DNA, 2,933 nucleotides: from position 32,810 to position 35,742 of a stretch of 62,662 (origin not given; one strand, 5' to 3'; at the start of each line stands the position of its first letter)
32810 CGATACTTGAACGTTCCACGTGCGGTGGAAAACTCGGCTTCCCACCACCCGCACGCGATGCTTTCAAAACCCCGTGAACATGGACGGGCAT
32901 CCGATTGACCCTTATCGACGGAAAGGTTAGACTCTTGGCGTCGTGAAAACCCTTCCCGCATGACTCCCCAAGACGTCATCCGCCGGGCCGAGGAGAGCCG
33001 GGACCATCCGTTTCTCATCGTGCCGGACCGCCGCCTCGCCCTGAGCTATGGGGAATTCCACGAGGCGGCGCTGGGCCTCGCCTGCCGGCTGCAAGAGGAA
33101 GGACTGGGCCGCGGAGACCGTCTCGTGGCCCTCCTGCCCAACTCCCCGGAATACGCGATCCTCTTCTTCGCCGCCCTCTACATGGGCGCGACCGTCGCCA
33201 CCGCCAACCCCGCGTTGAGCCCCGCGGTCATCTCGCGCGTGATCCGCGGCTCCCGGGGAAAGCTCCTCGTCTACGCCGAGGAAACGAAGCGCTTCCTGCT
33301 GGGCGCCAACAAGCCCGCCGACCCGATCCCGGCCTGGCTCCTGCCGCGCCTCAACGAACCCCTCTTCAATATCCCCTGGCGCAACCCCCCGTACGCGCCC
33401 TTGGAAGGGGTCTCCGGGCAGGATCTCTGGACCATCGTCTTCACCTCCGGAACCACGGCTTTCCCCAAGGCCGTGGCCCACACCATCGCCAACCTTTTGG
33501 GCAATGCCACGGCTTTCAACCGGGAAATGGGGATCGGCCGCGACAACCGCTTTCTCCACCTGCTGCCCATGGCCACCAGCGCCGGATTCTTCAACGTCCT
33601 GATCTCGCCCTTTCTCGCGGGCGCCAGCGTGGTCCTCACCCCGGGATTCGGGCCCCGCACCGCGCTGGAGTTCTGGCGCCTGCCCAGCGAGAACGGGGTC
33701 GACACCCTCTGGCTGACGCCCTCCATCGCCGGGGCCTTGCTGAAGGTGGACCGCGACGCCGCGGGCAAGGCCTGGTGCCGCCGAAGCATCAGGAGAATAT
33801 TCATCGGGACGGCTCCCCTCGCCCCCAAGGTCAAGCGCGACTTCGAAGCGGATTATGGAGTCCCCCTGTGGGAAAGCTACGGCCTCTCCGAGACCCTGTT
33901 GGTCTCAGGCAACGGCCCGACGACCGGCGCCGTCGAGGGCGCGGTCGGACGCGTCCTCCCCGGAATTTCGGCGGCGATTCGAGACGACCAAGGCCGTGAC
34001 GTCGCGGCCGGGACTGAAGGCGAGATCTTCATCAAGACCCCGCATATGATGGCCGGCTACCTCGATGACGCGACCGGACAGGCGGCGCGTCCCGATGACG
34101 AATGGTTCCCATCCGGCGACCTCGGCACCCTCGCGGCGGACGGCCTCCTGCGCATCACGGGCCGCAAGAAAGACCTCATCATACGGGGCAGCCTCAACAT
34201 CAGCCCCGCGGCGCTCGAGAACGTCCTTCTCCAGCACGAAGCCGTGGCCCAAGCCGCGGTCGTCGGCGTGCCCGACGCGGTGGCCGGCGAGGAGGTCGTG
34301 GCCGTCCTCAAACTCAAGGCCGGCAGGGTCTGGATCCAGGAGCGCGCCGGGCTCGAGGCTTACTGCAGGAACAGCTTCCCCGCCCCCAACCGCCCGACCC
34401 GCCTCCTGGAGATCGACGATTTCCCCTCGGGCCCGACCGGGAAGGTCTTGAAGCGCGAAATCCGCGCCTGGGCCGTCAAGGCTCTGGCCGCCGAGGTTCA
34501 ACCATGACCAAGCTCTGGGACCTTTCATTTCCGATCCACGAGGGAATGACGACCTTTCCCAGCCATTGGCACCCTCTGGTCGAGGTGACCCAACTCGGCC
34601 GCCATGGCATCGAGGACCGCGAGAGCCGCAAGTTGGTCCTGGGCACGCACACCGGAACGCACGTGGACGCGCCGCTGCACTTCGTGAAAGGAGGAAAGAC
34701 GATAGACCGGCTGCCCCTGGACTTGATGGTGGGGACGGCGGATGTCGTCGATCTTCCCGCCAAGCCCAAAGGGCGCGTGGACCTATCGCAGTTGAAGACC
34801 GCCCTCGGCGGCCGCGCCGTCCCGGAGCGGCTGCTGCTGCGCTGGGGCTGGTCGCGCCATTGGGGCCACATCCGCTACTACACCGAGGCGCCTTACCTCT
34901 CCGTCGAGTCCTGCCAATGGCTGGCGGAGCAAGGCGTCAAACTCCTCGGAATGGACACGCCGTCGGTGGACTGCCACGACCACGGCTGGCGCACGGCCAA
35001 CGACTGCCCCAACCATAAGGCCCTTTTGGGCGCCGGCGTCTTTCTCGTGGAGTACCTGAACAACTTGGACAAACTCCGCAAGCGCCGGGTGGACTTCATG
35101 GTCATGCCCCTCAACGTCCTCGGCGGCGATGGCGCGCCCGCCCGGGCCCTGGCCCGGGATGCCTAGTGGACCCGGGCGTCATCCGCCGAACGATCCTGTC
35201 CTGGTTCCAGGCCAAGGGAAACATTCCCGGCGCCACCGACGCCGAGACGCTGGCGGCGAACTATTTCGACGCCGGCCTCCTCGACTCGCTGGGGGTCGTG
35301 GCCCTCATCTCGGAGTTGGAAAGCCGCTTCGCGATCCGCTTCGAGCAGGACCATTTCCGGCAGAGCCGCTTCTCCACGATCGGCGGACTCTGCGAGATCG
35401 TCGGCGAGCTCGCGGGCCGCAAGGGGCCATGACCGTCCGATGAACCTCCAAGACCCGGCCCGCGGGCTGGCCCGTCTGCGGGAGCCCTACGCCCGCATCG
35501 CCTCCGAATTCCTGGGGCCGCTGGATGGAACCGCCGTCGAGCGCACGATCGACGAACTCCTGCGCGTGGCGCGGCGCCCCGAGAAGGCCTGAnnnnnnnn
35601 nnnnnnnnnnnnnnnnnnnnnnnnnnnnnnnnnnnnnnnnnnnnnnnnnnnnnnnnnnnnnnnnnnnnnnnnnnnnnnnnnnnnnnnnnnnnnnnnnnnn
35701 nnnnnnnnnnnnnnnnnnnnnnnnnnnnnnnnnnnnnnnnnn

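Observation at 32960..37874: Free-standing acyl-loading module (AMP-ligase, cyclase-fold hydrolase, ACP, 50-aa ORF, 760-aa orphan) with no recognisable acyl-acceptor enzyme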

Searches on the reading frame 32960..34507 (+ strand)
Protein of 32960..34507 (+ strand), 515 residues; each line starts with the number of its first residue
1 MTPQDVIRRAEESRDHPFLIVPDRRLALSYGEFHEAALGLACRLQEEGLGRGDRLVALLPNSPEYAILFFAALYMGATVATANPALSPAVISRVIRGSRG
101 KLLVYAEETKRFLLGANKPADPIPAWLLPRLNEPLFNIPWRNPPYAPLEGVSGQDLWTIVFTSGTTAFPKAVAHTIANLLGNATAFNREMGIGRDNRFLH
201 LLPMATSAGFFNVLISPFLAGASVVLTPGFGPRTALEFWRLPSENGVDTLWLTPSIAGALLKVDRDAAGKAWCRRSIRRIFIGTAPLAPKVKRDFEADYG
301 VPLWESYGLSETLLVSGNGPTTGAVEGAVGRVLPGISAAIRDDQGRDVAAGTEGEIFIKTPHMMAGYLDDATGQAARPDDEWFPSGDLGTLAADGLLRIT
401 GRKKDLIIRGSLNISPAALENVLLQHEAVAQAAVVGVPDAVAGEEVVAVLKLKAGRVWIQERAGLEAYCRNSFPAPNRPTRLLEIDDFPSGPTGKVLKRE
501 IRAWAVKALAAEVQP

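Call 3: search_protein_families(library=pfam, proteins=[window:32960-34507:+], max_evalue=0.01)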
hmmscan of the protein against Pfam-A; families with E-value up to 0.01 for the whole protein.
window:32960-34507:+ (515 aa): 2 families
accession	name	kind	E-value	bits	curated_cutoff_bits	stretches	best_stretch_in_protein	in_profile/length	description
PF00501.34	AMP-binding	-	1.6e-68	231.7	29.9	1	8-368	3-384/384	AMP-binding enzyme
PF13193.12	AMP-binding_C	-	1.6e-13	51.8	24.5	1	419-495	2-76/76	AMP-binding enzyme C-terminal domain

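Call 5: search_protein_families(library=ncbifam, proteins=[window:32960-34507:+], max_evalue=0.01)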
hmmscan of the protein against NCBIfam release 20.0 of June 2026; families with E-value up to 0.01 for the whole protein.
window:32960-34507:+ (515 aa): 109 families (the best 25 are shown)
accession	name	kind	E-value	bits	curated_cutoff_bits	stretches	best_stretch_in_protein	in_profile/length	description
NF004837.0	PRK06187.1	subfamily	6e-86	288.8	476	1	13-504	21-521/531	long-chain-fatty-acid--CoA ligase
NF005714.0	PRK07529.1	subfamily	5.3e-75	253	632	2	153-511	217-582/640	acyl-CoA synthetase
NF006182.0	PRK08316.1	subfamily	3.1e-65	220.6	663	1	4-504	14-516/523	fatty acyl-CoA synthetase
NF004114.0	PRK05605.1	equivalog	1.4e-62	211.9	766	2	153-506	220-570/575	long-chain-fatty-acid--CoA ligase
NF052580.1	Str24CoAsynCasG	equivalog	5.2e-61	206.6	750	1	5-502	45-547/548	steroid-24-oyl-CoA synthetase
NF005702.0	PRK07514.1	subfamily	5.8e-61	206.4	558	1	10-503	13-498/506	malonyl-CoA synthase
NF004511.1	PRK05852.1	equivalog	8.2e-60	202.9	650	1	9-501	8-500/505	FadD7 family fatty acid--CoA ligase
NF004758.0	PRK06087.1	equivalog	1.7e-58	198.4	736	2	150-511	184-541/548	medium-chain fatty-acid--CoA ligase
NF004808.0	PRK06155.1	equivalog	1.4e-57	195.2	722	1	7-507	28-524/542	ATP-dependent acyl-CoA ligase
NF005801.1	PRK07656.1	equivalog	2.6e-56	191.3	657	2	151-502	161-500/500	FadD3 family acyl-CoA ligase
NF052269.1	Staph_lig_FadD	equivalog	5e-56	190.1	650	1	8-505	8-493/499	long-chain-fatty-acid--CoA ligase FadD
NF009233.0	PRK12583.1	subfamily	9.4e-56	189.3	832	2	154-512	201-557/558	fatty acid CoA ligase family protein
TIGR01923.1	menE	equivalog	3.6e-55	187.6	330.15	1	29-500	1-441/442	o-succinylbenzoate--CoA ligase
NF004797.0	PRK06145.1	equivalog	1.7e-53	181.7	850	1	26-503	26-493/499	acyl-CoA synthetase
NF002966.0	PRK03640.1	equivalog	3.5e-52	177.6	556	1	26-504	26-479/483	o-succinylbenzoate--CoA ligase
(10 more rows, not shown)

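Call 43: search_solved_structures(query=window:32960-34504:+, max_evalue=1e-40)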
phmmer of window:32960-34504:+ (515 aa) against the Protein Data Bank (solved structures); distinct sequences matched with E-value up to 1e-40: 3.
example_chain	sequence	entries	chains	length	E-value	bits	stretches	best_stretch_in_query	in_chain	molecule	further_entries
6qjz_A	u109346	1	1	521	2e-45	158.5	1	28-502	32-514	oxalyl CoA-synthetase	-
5ie0_A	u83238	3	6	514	3.7e-44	154.3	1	25-501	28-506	Oxalate--CoA ligase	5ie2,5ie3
3r44_A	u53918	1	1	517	5.4e-44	153.8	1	19-502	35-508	fatty acyl CoA synthetase FADD13 (FATTY-ACYL-CoA SYNTHETASE)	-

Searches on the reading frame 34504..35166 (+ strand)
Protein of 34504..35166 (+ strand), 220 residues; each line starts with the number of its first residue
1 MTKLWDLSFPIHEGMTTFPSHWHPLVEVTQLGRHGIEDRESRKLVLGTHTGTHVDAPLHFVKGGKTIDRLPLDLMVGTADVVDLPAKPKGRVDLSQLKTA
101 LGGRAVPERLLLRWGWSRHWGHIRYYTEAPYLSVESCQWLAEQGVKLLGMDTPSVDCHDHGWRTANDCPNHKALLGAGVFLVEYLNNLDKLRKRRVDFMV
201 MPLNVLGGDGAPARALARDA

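Call 3: search_protein_families(library=pfam, proteins=[window:34504-35166:+], max_evalue=0.01)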
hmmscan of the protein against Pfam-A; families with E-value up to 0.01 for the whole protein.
window:34504-35166:+ (220 aa): 1 family
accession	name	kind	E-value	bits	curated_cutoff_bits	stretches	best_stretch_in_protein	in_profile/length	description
PF04199.19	Cyclase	-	8.5e-32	110.8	23.1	1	6-156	2-141/142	Putative cyclase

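Call 5: search_protein_families(library=ncbifam, proteins=[window:34504-35166:+], max_evalue=0.01)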
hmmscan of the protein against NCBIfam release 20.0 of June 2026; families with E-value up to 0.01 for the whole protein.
window:34504-35166:+ (220 aa): 1 family
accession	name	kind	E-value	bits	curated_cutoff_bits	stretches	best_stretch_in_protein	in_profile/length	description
TIGR03035.1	trp_arylform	equivalog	1.1e-27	97.4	223.05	1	3-218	1-204/206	arylformamidase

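Call 42: search_solved_structures(query=window:34504-35163:+, max_evalue=0.001)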
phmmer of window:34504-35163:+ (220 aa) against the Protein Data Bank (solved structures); distinct sequences matched with E-value up to 0.001: 12.
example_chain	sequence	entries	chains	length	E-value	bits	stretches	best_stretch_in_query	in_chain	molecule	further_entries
1r61_A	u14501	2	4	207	8.9e-20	74.2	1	3-219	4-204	metal-dependent hydrolase | Hydrolase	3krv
4cz1_A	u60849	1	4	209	2.1e-18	69.7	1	3-218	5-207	KYNURENINE FORMAMIDASE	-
4co9_A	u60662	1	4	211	2.2e-18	69.6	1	3-218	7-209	KYNURENINE FORMAMIDASE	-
8hmo_A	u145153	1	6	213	2.3e-18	69.6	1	3-219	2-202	Metal-dependent hydrolase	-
4cog_A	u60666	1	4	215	3.7e-15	59.1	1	2-218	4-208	KYNURENINE FORMAMIDASE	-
8f9x_A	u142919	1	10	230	1.2e-14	57.4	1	33-217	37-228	Cyclase family protein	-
5nmp_A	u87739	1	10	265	5e-13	52.1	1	46-217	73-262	Isatin hydrolase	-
5nnb_A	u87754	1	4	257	1.5e-12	50.6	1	44-217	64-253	isatin hydrolase A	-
5nna_A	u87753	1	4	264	1.6e-12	50.5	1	44-217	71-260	isatin hydrolase A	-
4cob_A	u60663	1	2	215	2.8e-12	49.7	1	42-218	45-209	KYNURENINE FORMAMIDASE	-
4j0n_A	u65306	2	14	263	4.3e-07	32.7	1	43-217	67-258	Isatin hydrolase B | Putative uncharacterized protein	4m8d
2b0a_A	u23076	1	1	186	7.2e-07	31.9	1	43-217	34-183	Hypothetical protein MJ0783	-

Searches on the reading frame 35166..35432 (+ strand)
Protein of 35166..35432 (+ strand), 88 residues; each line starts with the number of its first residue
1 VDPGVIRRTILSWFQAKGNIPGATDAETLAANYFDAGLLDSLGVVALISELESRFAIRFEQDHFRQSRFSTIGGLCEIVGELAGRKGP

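Call 3: search_protein_families(library=pfam, proteins=[window:35166-35432:+], max_evalue=0.01)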
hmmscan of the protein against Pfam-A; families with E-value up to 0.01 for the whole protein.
window:35166-35432:+ (88 aa): 1 family
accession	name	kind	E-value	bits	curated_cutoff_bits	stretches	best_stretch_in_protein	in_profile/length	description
PF00550.31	PP-binding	-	4e-06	27.4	20.8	1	27-77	17-65/67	Phosphopantetheine attachment site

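Call 5: search_protein_families(library=ncbifam, proteins=[window:35166-35432:+], max_evalue=0.01)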
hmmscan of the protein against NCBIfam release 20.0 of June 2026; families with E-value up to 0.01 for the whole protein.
window:35166-35432:+ (88 aa): 6 families
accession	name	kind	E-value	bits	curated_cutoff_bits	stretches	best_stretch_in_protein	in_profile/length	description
NF003464.0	PRK05087.1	equivalog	9.7e-08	31.9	68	1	27-77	22-72/78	D-alanine--poly(phosphoribitol) ligase subunit DltC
NF058660.1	cispen_ACP_AmcB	equivalog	1.1e-07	31.9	80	1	39-82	35-78/80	cispentacin biosynthesis acyl carrier protein AmcB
TIGR01688.1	dltC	equivalog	2.6e-05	24.2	52.35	1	29-71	21-63/73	D-alanine--poly(phosphoribitol) ligase subunit 2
NF005480.0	PRK07081.1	equivalog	7.5e-05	22.6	72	1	17-83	12-77/83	acyl carrier protein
TIGR04069.1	ocin_ACP_rel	hypoth_equivalog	0.00078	19.9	70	1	25-79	22-77/77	peptide maturation system acyl carrier-related protein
NF002150.0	PRK00982.1-4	subfamily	0.0036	17.5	66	1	40-79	38-75/80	acyl carrier protein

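Call 44: search_solved_structures(query=window:35166-35429:+, max_evalue=1)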
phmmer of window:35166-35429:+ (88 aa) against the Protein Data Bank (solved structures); distinct sequences matched with E-value up to 1: 22.
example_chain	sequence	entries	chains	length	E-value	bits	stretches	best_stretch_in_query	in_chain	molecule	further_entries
8jf2_F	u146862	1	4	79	7e-08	35.8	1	29-82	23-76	D-alanyl carrier protein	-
6bug_A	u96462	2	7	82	7.7e-08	35.7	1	29-82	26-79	D-alanyl carrier protein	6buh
1dv5_A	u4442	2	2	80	2.8e-05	27.5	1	19-71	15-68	APO-D-ALANYL CARRIER PROTEIN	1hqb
7r49_H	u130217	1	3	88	3.5e-05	27.2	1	19-74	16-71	D-alanyl carrier protein 1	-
5czd_B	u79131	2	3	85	0.00027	24.4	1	32-82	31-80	Acyl-carrier-protein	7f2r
8k4r_B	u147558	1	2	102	0.00041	23.8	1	32-82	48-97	Acyl-carrier-protein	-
6cxt_A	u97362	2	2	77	0.0033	20.9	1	21-82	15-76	Alpha/beta hydrolase fold protein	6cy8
2my5_A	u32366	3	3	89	0.0047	20.4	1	11-74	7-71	Peptidyl carrier protein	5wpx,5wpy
2my6_A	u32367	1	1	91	0.013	19.1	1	10-74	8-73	Peptidyl carrier protein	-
4bpg_A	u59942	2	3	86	0.017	18.7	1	32-82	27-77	D-ALANINE--POLY(PHOSPHORIBITOL) LIGASE SUBUNIT 2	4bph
4bpf_A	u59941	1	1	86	0.045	17.3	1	32-82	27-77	D-ALANINE--POLY(PHOSPHORIBITOL) LIGASE SUBUNIT 2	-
6m01_B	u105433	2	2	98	0.05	17.2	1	35-76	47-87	Putative ACP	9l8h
2lki_A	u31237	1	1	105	0.14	15.8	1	38-79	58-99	Putative uncharacterized protein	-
2cnr_A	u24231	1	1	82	0.28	14.8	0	32-73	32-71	ACYL CARRIER PROTEIN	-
2koo_A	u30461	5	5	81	0.28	14.8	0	32-73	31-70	Acyl carrier protein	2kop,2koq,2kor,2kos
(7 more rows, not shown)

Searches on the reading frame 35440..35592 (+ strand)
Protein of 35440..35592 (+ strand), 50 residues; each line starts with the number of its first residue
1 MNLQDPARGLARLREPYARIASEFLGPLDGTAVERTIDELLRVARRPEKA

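Call 3: search_protein_families(library=pfam, proteins=[window:35440-35592:+], max_evalue=0.01)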
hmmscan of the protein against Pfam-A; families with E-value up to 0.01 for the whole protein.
window:35440-35592:+ (50 aa): 0 families

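Call 5: search_protein_families(library=ncbifam, proteins=[window:35440-35592:+], max_evalue=0.01)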
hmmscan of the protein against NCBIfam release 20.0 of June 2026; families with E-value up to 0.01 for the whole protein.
window:35440-35592:+ (50 aa): 0 families

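Call 58: search_protein_families(library=pfam, proteins=[window:35440-35589:+], max_evalue=0.1)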
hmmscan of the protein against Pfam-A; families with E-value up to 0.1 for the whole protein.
window:35440-35589:+ (50 aa): 0 families
